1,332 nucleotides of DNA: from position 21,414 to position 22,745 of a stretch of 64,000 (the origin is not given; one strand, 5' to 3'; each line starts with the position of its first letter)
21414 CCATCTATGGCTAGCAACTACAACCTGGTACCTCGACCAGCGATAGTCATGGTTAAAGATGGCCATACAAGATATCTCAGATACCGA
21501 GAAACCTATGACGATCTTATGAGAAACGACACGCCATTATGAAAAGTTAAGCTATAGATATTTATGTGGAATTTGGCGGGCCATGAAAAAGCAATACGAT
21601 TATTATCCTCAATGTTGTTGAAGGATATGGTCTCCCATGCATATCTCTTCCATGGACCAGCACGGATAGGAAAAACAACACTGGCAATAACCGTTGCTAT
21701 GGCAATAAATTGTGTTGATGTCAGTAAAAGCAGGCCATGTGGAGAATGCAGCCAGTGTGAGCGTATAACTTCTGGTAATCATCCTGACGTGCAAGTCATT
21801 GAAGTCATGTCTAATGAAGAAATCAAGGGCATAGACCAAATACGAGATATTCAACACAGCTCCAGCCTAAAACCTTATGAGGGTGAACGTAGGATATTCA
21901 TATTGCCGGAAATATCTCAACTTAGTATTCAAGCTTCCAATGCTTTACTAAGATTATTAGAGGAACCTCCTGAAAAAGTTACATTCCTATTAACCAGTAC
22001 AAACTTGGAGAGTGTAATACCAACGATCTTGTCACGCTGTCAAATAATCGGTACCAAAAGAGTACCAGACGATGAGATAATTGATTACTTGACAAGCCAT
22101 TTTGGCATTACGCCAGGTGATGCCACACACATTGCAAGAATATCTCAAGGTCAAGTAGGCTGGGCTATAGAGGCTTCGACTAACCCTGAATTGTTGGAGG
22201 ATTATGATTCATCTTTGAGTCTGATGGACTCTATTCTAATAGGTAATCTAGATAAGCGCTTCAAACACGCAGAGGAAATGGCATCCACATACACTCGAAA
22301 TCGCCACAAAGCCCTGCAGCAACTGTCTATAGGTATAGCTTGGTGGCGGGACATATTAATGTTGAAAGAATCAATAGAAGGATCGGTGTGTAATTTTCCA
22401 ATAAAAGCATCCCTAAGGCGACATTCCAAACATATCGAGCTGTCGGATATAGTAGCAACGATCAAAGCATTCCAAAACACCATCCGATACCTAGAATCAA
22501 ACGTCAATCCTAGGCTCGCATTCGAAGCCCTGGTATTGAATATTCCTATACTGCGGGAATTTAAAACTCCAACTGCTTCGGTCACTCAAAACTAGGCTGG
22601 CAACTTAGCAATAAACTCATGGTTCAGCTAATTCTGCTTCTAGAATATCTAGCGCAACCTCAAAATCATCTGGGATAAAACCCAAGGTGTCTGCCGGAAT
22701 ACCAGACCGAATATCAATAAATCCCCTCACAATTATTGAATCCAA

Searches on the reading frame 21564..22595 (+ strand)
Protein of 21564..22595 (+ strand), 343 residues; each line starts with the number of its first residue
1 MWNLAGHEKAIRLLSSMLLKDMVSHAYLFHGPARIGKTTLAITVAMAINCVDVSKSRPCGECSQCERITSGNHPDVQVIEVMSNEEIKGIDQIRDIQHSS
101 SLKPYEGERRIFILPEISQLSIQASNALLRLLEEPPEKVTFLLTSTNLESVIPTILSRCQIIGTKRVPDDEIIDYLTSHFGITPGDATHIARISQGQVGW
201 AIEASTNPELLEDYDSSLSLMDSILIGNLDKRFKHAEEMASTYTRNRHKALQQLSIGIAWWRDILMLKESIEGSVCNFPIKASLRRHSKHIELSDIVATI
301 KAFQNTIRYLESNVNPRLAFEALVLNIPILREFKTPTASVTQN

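Call 26: search_protein_families(library=ncbifam, proteins=[window:21564-22595:+], max_evalue=0.00001)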
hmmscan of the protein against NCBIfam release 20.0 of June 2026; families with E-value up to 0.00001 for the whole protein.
window:21564-22595:+ (343 aa): 58 families (the best 25 are shown)
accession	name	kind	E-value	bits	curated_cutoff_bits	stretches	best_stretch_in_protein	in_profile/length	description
NF005972.1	PRK08058.1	equivalog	1.5e-55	188.7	340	1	11-327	14-326/328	DNA polymerase III subunit delta'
TIGR02397.1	dnaX_nterm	equivalog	2.9e-52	178.1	250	1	3-177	15-186/355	DNA polymerase III subunit gamma/tau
TIGR00678.1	holB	equivalog_domain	1.4e-51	174.8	180.6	1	14-199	4-186/188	DNA polymerase III subunit delta'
NF004046.1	PRK05563.1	equivalog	8.4e-51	173.5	400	1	5-177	18-187/567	DNA polymerase III subunit gamma/tau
NF005926.0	PRK07940.1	equivalog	1.1e-49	169.7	300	2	20-250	33-255/394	DNA polymerase III subunit delta'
NF011524.0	PRK14963.1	equivalog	3.4e-47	161.8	601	1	5-177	17-185/647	DNA polymerase III subunits gamma and tau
NF011523.0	PRK14962.1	equivalog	1.2e-46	159.4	576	1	6-177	18-186/474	DNA polymerase III subunits gamma and tau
NF011512.0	PRK14950.1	equivalog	1.3e-45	156.7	593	1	3-177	17-189/585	DNA polymerase III subunits gamma and tau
NF011514.0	PRK14953.1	equivalog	7.5e-45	153.8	536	1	4-177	18-188/488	DNA polymerase III subunits gamma and tau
NF011510.0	PRK14948.1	equivalog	1.1e-41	143.4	593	1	3-178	19-193/640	DNA polymerase III subunit gamma/tau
NF011526.0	PRK14965.1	equivalog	9.6e-41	140.3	670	1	3-177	17-188/578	DNA polymerase III subunits gamma and tau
NF004962.0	PRK06305.1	equivalog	2.2e-40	139.2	559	1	6-177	21-190/465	DNA polymerase III subunits gamma and tau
NF011520.0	PRK14959.1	equivalog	1.6e-38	132.7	798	1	4-181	18-192/624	DNA polymerase III subunits gamma and tau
NF004047.0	PRK05564.1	equivalog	2.3e-38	132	282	1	3-327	5-310/313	DNA polymerase III subunit delta'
NF005173.0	PRK06647.1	equivalog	3.3e-37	128.6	623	1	4-177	18-188/568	DNA polymerase III subunits gamma and tau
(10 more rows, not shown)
